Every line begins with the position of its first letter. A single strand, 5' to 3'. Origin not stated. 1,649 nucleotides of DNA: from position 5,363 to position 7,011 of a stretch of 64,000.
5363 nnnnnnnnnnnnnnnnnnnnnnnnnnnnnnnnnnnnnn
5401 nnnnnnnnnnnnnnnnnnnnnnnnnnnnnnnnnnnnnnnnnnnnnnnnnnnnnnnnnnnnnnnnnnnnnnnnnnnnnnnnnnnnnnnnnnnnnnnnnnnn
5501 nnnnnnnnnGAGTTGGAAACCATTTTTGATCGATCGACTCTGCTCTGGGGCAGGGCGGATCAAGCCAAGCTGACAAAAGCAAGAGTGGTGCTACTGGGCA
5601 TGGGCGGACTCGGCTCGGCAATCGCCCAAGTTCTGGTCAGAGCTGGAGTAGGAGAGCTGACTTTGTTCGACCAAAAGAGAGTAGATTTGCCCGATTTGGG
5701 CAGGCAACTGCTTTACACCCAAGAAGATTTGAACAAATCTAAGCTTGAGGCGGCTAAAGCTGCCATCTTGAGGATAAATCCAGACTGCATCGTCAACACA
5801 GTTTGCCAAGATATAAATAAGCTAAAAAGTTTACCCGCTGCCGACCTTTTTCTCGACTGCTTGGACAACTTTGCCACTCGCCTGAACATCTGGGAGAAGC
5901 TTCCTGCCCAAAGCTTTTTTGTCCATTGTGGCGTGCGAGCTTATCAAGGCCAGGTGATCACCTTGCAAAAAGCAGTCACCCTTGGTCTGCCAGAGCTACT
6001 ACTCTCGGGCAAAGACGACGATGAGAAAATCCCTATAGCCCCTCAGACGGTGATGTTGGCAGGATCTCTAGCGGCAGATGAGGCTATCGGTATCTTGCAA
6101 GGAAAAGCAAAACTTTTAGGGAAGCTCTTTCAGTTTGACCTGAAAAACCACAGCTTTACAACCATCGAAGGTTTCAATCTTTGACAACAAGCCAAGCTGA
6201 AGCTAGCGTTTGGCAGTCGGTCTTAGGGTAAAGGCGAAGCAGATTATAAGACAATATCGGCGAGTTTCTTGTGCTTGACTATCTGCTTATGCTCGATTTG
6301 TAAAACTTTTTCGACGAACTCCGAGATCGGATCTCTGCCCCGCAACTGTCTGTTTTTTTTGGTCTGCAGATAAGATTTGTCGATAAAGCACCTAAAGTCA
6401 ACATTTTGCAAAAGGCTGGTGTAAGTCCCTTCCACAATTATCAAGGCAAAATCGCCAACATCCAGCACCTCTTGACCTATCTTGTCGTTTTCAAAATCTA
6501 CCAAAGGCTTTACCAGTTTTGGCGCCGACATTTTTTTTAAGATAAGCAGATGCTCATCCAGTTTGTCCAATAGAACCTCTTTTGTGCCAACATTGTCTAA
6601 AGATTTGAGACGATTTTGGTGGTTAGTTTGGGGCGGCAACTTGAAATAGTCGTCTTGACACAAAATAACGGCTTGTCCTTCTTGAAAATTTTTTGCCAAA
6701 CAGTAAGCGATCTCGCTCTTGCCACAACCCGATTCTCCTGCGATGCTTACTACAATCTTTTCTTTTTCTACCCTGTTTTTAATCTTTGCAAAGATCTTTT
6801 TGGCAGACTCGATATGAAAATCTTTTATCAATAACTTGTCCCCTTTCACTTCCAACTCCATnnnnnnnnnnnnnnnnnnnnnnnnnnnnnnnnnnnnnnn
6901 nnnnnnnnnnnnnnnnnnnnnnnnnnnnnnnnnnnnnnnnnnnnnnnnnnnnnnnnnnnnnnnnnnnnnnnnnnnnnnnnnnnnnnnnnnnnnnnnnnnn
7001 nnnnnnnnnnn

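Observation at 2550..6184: TetR-controlled cassette: OMP-like protein, a -GGG-terminated beta-grasp-like protein translationally coupled to a minimal E1-like enzyme, and a divergent CPBP protease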

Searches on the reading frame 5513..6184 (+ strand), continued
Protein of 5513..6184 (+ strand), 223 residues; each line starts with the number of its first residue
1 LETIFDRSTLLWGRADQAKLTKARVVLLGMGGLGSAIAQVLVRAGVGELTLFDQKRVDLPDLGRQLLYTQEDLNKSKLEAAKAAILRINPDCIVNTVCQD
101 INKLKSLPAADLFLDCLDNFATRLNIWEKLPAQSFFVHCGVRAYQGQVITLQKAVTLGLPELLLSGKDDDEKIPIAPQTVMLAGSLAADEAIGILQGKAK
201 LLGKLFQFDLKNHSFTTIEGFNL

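Call 29: search_solved_structures(query=window:5513-6181:+, max_evalue=0.00001, show_alignments=2)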
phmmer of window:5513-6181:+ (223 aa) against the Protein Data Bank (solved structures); distinct sequences matched with E-value up to 0.00001: 66 (the best 60 are shown).
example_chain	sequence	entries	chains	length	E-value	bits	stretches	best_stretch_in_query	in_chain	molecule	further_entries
1zud_1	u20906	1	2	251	3.7e-21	79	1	16-215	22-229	Adenylyltransferase thiF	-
1zfn_A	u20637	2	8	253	3.7e-21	79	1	16-215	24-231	Adenylyltransferase thiF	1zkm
1jw9_B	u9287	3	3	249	3.4e-20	75.9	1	17-215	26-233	MOLYBDOPTERIN BIOSYNTHESIS MOEB PROTEIN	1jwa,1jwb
8se9_A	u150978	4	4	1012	6.4e-20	75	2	2-92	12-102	Ubiquitin-like modifier-activating enzyme 7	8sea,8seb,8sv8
8oif_A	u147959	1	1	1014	6.4e-20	75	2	2-92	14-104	Ubiquitin-like modifier-activating enzyme 7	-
9jtc_A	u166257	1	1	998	3.1e-19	72.7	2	4-103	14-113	UBA7 protein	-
3cmm_A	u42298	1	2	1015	2e-18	70.1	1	2-98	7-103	Ubiquitin-activating enzyme E1 1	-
6nya_A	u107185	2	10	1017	2e-18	70.1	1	2-98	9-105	Ubiquitin-activating enzyme E1 1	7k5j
5l6h_A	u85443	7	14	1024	2e-18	70.1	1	2-98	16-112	Ubiquitin-activating enzyme E1 1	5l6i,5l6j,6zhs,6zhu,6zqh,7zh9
4nnj_A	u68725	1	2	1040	2.1e-18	70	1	2-98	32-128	Ubiquitin-activating enzyme E1 1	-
5tr4_A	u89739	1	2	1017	2.8e-18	69.6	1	2-98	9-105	Ubiquitin-activating enzyme E1 1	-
6zht_C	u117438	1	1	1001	2.1e-16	63.5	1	13-98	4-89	Ubiquitin-activating enzyme E1 1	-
6om4_A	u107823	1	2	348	1.4e-15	60.8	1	17-125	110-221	MccB protein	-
3h5n_A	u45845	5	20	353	1.5e-15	60.7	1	17-125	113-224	MccB protein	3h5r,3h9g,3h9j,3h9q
3h5a_A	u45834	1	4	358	1.5e-15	60.7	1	17-125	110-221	MccB protein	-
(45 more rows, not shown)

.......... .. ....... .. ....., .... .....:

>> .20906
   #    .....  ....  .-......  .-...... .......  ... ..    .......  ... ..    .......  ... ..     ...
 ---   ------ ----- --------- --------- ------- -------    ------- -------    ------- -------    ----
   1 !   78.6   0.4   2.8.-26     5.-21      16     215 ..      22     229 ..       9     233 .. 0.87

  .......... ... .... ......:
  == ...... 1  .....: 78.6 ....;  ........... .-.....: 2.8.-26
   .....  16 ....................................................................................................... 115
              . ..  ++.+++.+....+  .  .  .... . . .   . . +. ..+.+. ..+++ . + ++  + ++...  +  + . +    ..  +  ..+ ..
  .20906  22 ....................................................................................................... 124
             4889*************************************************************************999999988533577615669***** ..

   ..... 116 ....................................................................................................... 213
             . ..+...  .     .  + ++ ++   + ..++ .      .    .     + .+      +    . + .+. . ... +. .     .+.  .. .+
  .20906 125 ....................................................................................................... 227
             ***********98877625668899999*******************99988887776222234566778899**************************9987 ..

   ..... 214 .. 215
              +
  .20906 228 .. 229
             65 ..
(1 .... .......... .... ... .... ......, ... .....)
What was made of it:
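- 5513..6184 (+): 223-aa minimal MoeB/ThiF-type adenylyltransferase (E1-like) with no zinc CxxC motifs and no rhodanese domain. Best solved relatives are E. coli ThiF (3.7e-21) and MoeB (3.4e-20) (call 29).
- On ThiF/MoeB/HesA adenylyltransferases (Pfam PF00899): They align to the ThiF motifs (call 29).
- On MccB-like peptide C-terminal adenylation systems: The E1 starts at the Rossmann core, and the MccB match is limited to E1 residues 17-125 against MccB residues 110-221 (call 29).
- Closest known: MccB. Same: It shares the ThiF-type adenylation core (E 1.4e-15 over E1 residues 17-125, call 29).
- E. coli ThiF and MoeB are the best solved relatives (call 29). MccB appears among the PDB sequence hits of the E1, at E 1.4e-15 (call 29).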

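Call 46: find_related_loci(query=A6, collection=metagenome_contigs, flank=8000)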
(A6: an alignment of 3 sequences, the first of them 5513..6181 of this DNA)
Query A6 (223 aa) in metagenome_contigs; peptide patterns used: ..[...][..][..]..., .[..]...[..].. (x = any residue, [..] = any of these).
205 stretches matched a pattern; 6 encode a relative of the query (tblastn E <= 1e-3); 6 distinct loci.
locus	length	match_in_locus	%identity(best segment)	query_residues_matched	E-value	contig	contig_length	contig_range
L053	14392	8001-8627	32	20-219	2e-22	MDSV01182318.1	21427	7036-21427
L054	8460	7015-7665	32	5-209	5e-19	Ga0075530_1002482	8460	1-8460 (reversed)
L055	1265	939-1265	38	17-122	3e-16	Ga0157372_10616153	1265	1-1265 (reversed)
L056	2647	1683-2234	30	15-197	7e-15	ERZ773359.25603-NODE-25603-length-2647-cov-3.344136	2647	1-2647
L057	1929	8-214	38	65-129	1e-7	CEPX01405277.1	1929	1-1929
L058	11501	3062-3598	21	4-180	8e-6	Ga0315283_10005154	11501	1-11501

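Call 49: find_encoding_contigs(protein=P0004, flank=10000, max_places=2)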
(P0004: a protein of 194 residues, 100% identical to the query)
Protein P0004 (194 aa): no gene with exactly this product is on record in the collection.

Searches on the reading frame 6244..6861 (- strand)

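Call 3: search_protein_families(library=pfam, proteins=[window:6244-6861:-], max_evalue=0.1)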
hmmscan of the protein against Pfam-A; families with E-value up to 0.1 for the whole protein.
window:6244-6861:- (205 aa): 11 families
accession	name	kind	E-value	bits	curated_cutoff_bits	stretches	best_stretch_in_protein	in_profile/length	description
PF06414.18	Zeta_toxin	-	4.3e-05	23.5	22.3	1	30-83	11-65/199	Zeta toxin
PF00485.24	PRK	-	0.00012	22.4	22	1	37-162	1-137/196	Phosphoribulokinase / Uridine kinase family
PF20720.3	nSTAND3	-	0.00046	20.3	27.2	1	22-68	5-51/155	Novel STAND NTPase 3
PF00005.33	ABC_tran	-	0.00093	20.2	25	1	36-79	12-52/137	ABC transporter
PF00158.32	Sigma54_activat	-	0.01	16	20.2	1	20-61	8-48/168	Sigma-54 interaction domain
PF00910.28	RNA_helicase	-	0.024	15.5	21.5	1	39-81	2-43/105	RNA helicase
PF07693.20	KAP_NTPase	-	0.024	14.3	20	1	20-75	5-61/293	KAP family P-loop domain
PF25199.1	nSTAND_NTPase5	-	0.028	14.7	34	1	16-102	21-106/145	Novel STAND NTPase 5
PF06309.17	Torsin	-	0.039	14.5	27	1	21-62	39-81/127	Torsin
PF14532.12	Sigma54_activ_2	-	0.059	14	25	1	26-85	9-62/138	Sigma-54 interaction domain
PF02562.22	PhoH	-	0.094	12.6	27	0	29-58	14-42/205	PhoH-like protein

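Call 4: search_protein_families(library=ncbifam, proteins=[window:6244-6861:-], max_evalue=0.1)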
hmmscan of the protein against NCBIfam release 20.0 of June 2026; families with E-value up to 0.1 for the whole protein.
window:6244-6861:- (205 aa): 28 families (the best 25 are shown)
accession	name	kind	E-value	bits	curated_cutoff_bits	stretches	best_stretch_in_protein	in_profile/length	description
TIGR00235.1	udk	equivalog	7.3e-13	48.6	220.3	1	33-205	4-185/207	uridine kinase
NF004018.0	PRK05480.1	equivalog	3.3e-12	46.3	180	1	33-204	4-184/210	uridine kinase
NF005655.0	PRK07429.1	subfamily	3e-11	43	236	1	33-163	6-134/326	phosphoribulokinase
NF005807.0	PRK07667.1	equivalog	5.8e-05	22.7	221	1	24-177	7-158/193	kinase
TIGR03608.1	L_ocin_972_ABC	subfamily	0.00029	20.4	254.85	1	19-75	9-65/206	putative bacteriocin export ABC transporter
NF005115.0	PRK06547.1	equivalog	0.0004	19.8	173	1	28-67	8-47/172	hypothetical protein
NF006743.0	PRK09270.1-2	equivalog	0.00042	19.4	227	1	21-148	13-141/217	nucleoside/nucleotide kinase family protein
NF006746.0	PRK09270.1-5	subfamily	0.00064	18.7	250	1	20-147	5-133/210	nucleoside/nucleotide kinase family protein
NF049994.1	slr1306_fam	domain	0.003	16.2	490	1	16-95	89-168/470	slr1306 family protein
NF005252.0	PRK06762.1-3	equivalog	0.0041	16.9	258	1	34-74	10-48/189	hypothetical protein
NF006744.0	PRK09270.1-3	equivalog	0.0072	15.8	281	1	25-85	15-75/213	nucleoside/nucleotide kinase family protein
NF006745.0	PRK09270.1-4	equivalog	0.009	14.9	228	0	30-203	37-231/246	nucleoside/nucleotide kinase family protein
NF003259.0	PRK04220.1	equivalog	0.011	15.1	343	1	11-58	68-115/306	2-phosphoglycerate kinase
NF053860.1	DS41_1_antiphage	equivalog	0.013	14.5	370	1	22-110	27-116/448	anti-phage protein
TIGR03420.1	DnaA_homol_Hda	equivalog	0.019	14.5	194.8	1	11-76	13-81/226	DnaA regulatory inactivator Hda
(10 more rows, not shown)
